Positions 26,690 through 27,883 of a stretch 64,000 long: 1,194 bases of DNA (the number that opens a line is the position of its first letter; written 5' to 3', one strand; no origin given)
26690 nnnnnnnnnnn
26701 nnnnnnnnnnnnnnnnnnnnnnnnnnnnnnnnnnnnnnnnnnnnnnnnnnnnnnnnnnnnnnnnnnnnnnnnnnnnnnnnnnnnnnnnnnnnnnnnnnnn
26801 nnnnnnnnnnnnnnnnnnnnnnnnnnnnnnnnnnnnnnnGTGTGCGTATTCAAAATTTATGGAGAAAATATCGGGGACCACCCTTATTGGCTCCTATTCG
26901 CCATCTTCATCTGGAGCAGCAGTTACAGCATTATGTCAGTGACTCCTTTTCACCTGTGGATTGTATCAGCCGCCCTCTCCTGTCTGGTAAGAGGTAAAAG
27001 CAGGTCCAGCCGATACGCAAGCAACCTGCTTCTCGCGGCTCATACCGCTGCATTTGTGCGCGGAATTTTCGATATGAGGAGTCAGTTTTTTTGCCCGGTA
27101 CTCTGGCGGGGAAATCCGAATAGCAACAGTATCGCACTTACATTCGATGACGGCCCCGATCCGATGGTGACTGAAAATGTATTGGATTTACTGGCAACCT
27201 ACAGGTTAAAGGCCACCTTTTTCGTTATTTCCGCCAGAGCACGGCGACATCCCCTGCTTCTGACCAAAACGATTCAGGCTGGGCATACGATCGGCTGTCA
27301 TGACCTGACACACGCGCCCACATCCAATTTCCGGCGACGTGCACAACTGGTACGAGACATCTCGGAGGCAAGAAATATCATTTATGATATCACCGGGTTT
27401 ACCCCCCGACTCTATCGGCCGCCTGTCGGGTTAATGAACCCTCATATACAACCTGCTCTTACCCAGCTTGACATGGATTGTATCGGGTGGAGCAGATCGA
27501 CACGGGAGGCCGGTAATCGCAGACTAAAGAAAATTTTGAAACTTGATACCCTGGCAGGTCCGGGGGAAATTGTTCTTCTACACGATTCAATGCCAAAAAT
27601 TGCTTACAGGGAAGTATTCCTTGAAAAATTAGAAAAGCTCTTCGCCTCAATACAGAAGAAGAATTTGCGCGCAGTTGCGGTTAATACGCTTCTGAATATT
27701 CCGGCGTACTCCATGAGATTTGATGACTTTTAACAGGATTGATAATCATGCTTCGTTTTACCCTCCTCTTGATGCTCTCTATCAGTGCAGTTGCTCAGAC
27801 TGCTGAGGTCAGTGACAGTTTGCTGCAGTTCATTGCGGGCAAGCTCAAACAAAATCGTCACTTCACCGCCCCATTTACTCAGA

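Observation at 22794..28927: Orphan operon: two KS/CLF-like pairs, one ACP, NodB deacetylase, LolA-like carrier and a lipoprotein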

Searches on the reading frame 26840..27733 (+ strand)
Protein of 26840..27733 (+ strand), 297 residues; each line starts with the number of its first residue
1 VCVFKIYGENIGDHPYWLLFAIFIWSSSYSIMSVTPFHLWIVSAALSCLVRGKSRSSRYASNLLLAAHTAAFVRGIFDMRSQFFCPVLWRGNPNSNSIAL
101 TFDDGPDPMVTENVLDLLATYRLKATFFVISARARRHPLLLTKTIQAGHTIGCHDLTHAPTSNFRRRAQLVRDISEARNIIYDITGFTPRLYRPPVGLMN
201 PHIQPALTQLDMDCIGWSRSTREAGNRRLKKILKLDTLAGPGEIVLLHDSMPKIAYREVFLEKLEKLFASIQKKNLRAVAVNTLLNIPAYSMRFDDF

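Call 4: search_protein_families(library=pfam, proteins=[window:26840-27733:+], max_evalue=0.01)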
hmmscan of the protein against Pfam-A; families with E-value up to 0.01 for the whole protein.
window:26840-27733:+ (297 aa): 1 family
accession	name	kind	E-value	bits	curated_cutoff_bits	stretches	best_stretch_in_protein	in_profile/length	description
PF01522.26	Polysacc_deac_1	-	9.6e-29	100.3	23.1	1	91-213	2-122/124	Polysaccharide deacetylase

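Call 5: search_protein_families(library=ncbifam, proteins=[window:26840-27733:+], max_evalue=0.01)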
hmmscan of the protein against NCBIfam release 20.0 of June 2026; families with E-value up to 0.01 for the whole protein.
window:26840-27733:+ (297 aa): 8 families
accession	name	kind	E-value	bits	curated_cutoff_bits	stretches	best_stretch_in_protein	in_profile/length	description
TIGR04243.1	nodulat_NodB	equivalog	3.3e-31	108.3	240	1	96-253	2-160/197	chitooligosaccharide deacetylase NodB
TIGR02764.1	spore_ybaN_pdaB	equivalog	2.1e-30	105.9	237.4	1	94-285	4-191/191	polysaccharide deacetylase family sporulation protein PdaB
NF045821.1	PgAcgDacpgdA1_Bac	equivalog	7.6e-25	87.3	400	1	91-286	83-276/282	peptidoglycan-N-acetylglucosamine deacetylase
NF045820.1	PgAcgDacpgdA_Strep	equivalog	4.8e-19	68.5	800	1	94-251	266-420/463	peptidoglycan-N-acetylglucosamine deacetylase PgdA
NF045822.1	PgAcgDacpgdA2_Bac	equivalog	8.7e-18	64.6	400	1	99-207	73-178/274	peptidoglycan-N-acetylglucosamine deacetylase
TIGR02884.1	spore_pdaA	equivalog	4.4e-16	59.3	298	1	89-248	30-193/224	delta-lactam-biosynthetic de-N-acetylase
TIGR02873.1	spore_ylxY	hypoth_equivalog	1.6e-15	57.1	391.5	1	88-285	77-267/268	probable sporulation protein, polysaccharide deacetylase family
TIGR03006.1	pepcterm_polyde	equivalog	1.3e-13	50.7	276.2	1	111-208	36-132/272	XrtA system polysaccharide deacetylase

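Call 39: find_homologous_proteins(query=window:26933-27733:+, max_evalue=1e-10)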
Query window:26933-27733:+ (266 aa): 311 proteins with E <= 1e-10 among 3309 candidates; the best 120 are listed.
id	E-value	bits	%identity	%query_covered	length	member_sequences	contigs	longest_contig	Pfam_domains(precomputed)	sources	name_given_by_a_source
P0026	4.2e-174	595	100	99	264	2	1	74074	PF01522.27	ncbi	-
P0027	8.5e-78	279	48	98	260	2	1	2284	PF01522.27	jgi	-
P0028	6.3e-77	276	52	98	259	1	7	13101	PF01522.27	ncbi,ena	-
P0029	3.2e-76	274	51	98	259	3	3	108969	PF01522.27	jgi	jgi:peptidoglycan-N-acetylglucosamine deacetylase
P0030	3.2e-75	271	47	97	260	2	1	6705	PF01522.27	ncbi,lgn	-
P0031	9.4e-75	269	48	98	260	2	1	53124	PF01522.27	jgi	jgi:peptidoglycan/xylan/chitin deacetylase (PgdA/CDA1 family)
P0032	1.4e-74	269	49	98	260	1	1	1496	PF01522.27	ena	-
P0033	2.0e-74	268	47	98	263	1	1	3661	PF01522.27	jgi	jgi:peptidoglycan/xylan/chitin deacetylase (PgdA/CDA1 family)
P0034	2.4e-74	268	49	98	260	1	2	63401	PF01522.27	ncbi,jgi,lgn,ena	-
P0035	4.4e-74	267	49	98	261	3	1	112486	PF01522.27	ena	-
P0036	5.8e-74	267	49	98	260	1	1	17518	PF03065.21,PF01522.27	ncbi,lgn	-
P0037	8.2e-74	266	50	98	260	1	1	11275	PF01522.27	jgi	-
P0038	1.4e-73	265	48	98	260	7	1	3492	PF01522.27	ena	-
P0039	1.0e-72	263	49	98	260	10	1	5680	PF01522.27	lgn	-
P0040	7.6e-72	260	46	98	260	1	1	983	PF01522.27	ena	-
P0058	1.4e-68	249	51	88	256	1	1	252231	PF01522.27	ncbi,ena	-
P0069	1.5e-66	242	47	96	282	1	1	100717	PF01522.27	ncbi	-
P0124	1.0e-56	210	49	82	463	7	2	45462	PF01648.26,PF01522.27,PF17837.7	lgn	-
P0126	1.7e-53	200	42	94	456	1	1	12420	PF01648.26,PF01522.27,PF17837.7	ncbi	-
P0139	2.6e-40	156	39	80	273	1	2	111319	PF01522.27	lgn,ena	-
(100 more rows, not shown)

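Call 40: find_encoding_contigs(protein=P0139, flank=10000, max_places=1)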
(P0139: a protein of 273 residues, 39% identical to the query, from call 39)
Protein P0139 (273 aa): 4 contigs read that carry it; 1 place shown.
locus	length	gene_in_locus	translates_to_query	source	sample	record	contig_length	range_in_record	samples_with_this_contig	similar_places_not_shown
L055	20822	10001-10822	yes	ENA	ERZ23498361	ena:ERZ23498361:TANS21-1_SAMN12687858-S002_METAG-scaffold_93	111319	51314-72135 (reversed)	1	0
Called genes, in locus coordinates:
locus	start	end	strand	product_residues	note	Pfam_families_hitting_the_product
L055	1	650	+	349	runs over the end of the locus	-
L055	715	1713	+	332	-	PF04055:Radical_SAM (weak)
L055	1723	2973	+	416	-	PF00109:ketoacyl-synt, PF02801:Ketoacyl-synt_C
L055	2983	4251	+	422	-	PF00109:ketoacyl-synt, PF00108:Thiolase_N (faint), PF02801:Ketoacyl-synt_C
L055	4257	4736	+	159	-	PF13279:4HBT_2, PF03061:4HBT (weak)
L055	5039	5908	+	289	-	PF14765:PS-DH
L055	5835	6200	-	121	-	-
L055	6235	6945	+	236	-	PF01755:Glyco_transf_25 (faint)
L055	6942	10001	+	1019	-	PF03176:MMPL, PF13489:Methyltransf_23, PF08241:Methyltransf_11, PF08242:Methyltransf_12, PF13649:Methyltransf_25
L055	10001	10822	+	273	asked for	PF01522:Polysacc_deac_1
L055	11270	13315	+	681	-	PF04879:Molybdop_Fe4S4, PF00384:Molybdopterin, PF01568:Molydop_binding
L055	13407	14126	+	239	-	-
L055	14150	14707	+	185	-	PF02659:Mntp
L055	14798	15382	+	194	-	PF00440:TetR_N, PF16925:TetR_C_13, PF21993:TetR_C_13_2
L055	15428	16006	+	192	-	-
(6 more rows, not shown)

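Call 41: find_encoding_contigs(protein=P0124, flank=10000, max_places=1)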
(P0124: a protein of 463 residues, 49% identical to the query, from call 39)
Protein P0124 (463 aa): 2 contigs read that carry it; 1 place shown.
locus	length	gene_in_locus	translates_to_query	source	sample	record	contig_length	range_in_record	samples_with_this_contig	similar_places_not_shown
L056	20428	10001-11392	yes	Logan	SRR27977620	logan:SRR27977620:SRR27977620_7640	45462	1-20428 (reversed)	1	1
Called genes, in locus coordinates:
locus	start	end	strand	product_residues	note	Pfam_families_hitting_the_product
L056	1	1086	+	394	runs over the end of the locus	PF00109:ketoacyl-synt, PF02801:Ketoacyl-synt_C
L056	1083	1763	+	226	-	PF13723:Ketoacyl-synt_2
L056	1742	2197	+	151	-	PF22817:ApeP-like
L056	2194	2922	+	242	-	PF00106:adh_short, PF08659:KR, PF13561:adh_short_C2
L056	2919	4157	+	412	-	PF00109:ketoacyl-synt, PF02801:Ketoacyl-synt_C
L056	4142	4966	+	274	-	PF01553:Acyltransferase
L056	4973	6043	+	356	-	PF21212:Dimerisation2-like_dom, PF00891:Methyltransf_2, PF13489:Methyltransf_23 (weak), PF08242:Methyltransf_12, PF13649:Methyltransf_25 (weak)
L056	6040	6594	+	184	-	-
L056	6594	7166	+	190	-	PF19574:LolA_3 (weak)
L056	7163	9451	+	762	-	PF03176:MMPL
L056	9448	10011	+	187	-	-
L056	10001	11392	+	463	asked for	PF17837:4PPT_N (faint), PF01648:ACPS (weak), PF01522:Polysacc_deac_1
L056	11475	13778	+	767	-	PF00092:VWA, PF13519:VWA_2, PF25106:VWA_4, PF03783:CsgG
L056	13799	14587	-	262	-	PF14394:DUF4423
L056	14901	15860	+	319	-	PF10102:DUF2341 (weak)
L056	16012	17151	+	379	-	PF00331:Glyco_hydro_10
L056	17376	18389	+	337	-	PF00457:Glyco_hydro_11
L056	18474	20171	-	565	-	PF00512:HisKA, PF02518:HATPase_c, PF00072:Response_reg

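Call 44: search_dna_similar(query=window:26933-27733:+, collection=plasmids, mode=protein, max_evalue=1e-15, max_rows=30)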
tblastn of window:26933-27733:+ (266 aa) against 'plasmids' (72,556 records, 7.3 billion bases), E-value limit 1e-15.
Records with a match: 188; places in all: 193; records where one place covers at least 80% of the query: 19.
Best place of each record, by identity: <60% 188.
By first word of the organism name: Sinorhizobium 40; Rhizobium 34; Bacillus 32; Streptomyces 11; Azospirillum 8; Mesorhizobium 7; Priestia 5; Nostoc 4; Burkholderia 4; Caballeronia 4; and 24 more.
By predicted mobility (MOB-suite, as given by PLSDB): conjugative 91; non-mobilizable 87; mobilizable 10.
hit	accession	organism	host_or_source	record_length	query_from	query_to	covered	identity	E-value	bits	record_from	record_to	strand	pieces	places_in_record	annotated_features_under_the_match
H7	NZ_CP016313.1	Thermus brockianus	whole organism,environmental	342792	23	253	87%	32.4%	8e-18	90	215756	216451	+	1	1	polysaccharide deacetylase family protein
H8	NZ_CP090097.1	Neorhizobium galegae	Galega,Cell culture,Plant nodule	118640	15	247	88%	31.9%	3e-20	97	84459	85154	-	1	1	nodB: chitooligosaccharide deacetylase NodB | NodA family N-acyltransferase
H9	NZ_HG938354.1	Neorhizobium galegae bv. orientalis str. HAMBI 540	Galega orientalis root nodule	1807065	15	247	88%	31.9%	3e-20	97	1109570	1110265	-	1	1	record has no annotation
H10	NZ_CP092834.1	Bacillus mycoides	whole organism,soil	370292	41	266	85%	32.9%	2e-24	109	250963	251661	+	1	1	polysaccharide deacetylase family protein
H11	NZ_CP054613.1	Paenibacillus cellulosilyticus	cell culture,soil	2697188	5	254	94%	29.2%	4e-20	97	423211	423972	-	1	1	none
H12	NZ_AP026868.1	Aureispira anguillae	Anguilla japonica,Standard,head of ...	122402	28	266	90%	30.2%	1e-24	109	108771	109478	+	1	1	polysaccharide deacetylase family protein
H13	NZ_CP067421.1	Skermanella sp. TT6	Homo sapiens,single cell,skin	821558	49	253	77%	35.1%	2e-27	117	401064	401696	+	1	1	polysaccharide deacetylase family protein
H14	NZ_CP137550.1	Streptomyces sp. N50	Selaginella tamariscina,cell ...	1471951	18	219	76%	35.2%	7e-21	99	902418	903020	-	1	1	record has no annotation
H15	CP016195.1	Bacillus thuringiensis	organism,soil sample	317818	56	266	79%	33.6%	8e-25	110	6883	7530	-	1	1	chitooligosaccharide deacetylase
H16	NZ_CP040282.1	Nostoc sp. C057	Phaeoceros,pure culture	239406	22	263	91%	29.3%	4e-22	102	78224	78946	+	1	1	polysaccharide deacetylase family protein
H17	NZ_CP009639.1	Bacillus cereus 03BB108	Dust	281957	56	254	75%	35.4%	1e-24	109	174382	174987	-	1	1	polysaccharide deacetylase family protein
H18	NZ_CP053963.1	Bacillus cereus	-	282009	56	254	75%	35.4%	1e-24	109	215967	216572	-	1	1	polysaccharide deacetylase family protein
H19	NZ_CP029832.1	Azospirillum ramasamyi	single cell,Cow dung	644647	49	253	77%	34.1%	2e-26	115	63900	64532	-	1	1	polysaccharide deacetylase family protein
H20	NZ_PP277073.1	Bacillus cereus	-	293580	56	254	75%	34.8%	3e-25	111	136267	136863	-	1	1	polysaccharide deacetylase family protein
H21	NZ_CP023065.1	Sinorhizobium sp. CCBAU 05631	G.max,nodule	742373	2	245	92%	28.3%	1e-17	90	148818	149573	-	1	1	nodB: chitooligosaccharide deacetylase NodB | nodA: nodulation N-acyltransferase NodA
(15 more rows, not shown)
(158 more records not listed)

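Call 45: get_annotated_region(hit=H12, flank=14000)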
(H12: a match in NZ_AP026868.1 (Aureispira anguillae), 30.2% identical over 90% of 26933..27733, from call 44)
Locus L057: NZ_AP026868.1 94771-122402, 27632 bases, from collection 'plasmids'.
description: Aureispira anguillae strain EL160426 plasmid pAUEa, complete sequence
organism: Aureispira anguillae (NCBI taxid 2864201)
taxonomy: Bacteria; Bacteroidota; Saprospiria; Saprospirales; Saprospiraceae; Aureispira; Aureispira anguillae
host: -; source: Anguilla japonica,Standard,head of leptocephalus larvae of the Japanese eel; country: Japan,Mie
typing (MOB-suite, as given by PLSDB): non-mobilizable
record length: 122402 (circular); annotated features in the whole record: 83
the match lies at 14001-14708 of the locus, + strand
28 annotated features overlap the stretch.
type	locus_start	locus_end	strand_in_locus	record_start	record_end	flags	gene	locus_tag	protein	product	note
CDS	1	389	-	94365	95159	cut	-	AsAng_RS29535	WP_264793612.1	hypothetical protein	-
CDS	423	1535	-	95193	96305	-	-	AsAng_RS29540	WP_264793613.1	hypothetical protein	-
CDS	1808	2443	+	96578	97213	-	-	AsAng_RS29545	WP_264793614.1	hypothetical protein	-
CDS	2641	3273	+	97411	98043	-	-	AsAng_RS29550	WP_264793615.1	4'-phosphopantetheinyl transferase superfamily protein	-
CDS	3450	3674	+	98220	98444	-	-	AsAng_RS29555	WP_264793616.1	hypothetical protein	-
CDS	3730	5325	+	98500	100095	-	-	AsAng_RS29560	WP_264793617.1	aromatic amino acid ammonia-lyase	-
CDS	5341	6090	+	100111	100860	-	fabG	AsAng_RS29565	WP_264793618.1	3-oxoacyl-ACP reductase FabG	-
CDS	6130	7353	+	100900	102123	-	-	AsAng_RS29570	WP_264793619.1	beta-ketoacyl-[acyl-carrier-protein] synthase family protein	GO:0006633 - fatty acid biosynthetic process [Evidence IEA]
CDS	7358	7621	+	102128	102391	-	-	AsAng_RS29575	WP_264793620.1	acyl carrier protein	GO:0006633 - fatty acid biosynthetic process [Evidence IEA]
CDS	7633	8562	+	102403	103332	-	-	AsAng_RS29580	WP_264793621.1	hypothetical protein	-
CDS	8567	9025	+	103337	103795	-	-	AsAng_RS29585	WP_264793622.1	hypothetical protein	-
CDS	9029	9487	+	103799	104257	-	-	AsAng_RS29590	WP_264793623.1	acyl-CoA thioesterase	-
CDS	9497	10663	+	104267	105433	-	-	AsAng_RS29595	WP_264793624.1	beta-ketoacyl synthase N-terminal-like domain-containing protein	-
CDS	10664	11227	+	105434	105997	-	-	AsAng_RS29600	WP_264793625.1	beta-ketoacyl synthase N-terminal-like domain-containing protein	-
CDS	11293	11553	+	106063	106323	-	-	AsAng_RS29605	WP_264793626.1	phosphopantetheine-binding protein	-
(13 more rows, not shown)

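Call 48: search_protein_families(library=pfam, proteins=[L057:15308-15955:+, L056:9448-10011:+, L056:6040-6594:+, L057:10664-11227:+], max_evalue=1)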
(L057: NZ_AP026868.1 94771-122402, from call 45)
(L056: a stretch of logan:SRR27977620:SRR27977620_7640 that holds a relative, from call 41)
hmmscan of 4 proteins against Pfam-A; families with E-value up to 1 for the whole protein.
L057:15308-15955:+ (215 aa): 0 families

L056:9448-10011:+ (187 aa): 0 families

L056:6040-6594:+ (184 aa): 0 families

L057:10664-11227:+ (187 aa): 1 family
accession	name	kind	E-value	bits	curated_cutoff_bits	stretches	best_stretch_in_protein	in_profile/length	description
PF00109.32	ketoacyl-synt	-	2.5e-07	31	20.8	1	42-173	73-202/252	Beta-ketoacyl synthase, N-terminal domain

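Call 68: list_cluster_members(proteins=[P0126, P0124, P0139, P0018, P0058, P0069])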
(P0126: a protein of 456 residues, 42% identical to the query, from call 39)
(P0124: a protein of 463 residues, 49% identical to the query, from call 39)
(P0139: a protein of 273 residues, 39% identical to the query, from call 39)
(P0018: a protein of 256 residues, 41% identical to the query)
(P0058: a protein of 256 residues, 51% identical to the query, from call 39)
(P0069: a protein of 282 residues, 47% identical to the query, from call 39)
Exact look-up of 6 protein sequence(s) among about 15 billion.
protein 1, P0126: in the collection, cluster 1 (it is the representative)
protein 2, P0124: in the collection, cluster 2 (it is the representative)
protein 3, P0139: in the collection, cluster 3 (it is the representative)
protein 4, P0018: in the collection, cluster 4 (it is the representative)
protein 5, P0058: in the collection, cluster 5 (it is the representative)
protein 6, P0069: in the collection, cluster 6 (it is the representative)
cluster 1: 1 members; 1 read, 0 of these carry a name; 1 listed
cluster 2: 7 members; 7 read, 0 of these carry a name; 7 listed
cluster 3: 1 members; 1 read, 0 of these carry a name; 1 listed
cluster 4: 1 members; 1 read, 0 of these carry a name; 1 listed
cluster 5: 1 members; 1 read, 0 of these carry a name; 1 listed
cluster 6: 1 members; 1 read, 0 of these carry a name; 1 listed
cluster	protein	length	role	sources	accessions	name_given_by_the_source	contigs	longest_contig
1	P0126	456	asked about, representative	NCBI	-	-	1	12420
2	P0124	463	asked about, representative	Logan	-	-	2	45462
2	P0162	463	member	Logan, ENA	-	-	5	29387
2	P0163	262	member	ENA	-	-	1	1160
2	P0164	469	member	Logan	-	-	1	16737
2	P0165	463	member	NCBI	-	-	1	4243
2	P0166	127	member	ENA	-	-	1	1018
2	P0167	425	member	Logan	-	-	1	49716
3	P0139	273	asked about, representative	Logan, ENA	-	-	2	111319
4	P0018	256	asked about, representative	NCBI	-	-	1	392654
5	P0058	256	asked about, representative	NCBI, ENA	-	-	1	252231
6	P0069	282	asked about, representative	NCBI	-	-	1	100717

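Call 80: search_protein_families(library=ncbifam, proteins=[L057:3730-5325:+], max_evalue=0.00001)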
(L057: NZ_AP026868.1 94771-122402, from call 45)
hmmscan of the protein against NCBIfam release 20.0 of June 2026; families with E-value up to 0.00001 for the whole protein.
L057:3730-5325:+ (531 aa): 8 families
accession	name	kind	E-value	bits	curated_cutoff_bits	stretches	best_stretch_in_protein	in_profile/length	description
NF053541.1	FlxA_rubin_TAL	equivalog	7.1e-247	819.7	700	1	11-505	3-497/498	flexirubin biosynthesis tyrosine ammonia-lyase FlxA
NF006871.0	PRK09367.1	subfamily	1.2e-126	423.4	524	1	2-510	4-498/505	histidine ammonia-lyase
TIGR01225.1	hutH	equivalog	1.5e-125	419.5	539.15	1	3-511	2-496/506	histidine ammonia-lyase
TIGR04475.1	Phe_D_beta_mut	equivalog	3.6e-109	365.7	800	1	6-495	7-500/510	phenylalanine aminomutase (D-beta-phenylalanine forming)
TIGR03832.1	Tyr_2_3_mutase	equivalog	1.9e-107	359.9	501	1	15-495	12-498/507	tyrosine 2,3-aminomutase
TIGR01226.1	phe_am_lyase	equivalog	6.2e-77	259.4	519.15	1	2-484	33-523/680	phenylalanine ammonia-lyase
NF041222.1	BagA_FevW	exception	3.7e-73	246.9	1000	1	23-503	23-513/529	bagremycin/ferroverdin biosynthesis tyrosine ammonia-lyase BagA/FevW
TIGR04473.1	taxol_Phe_23mut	exception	9.8e-57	192.6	1250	1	32-472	60-506/687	phenylalanine aminomutase (L-beta-phenylalanine forming)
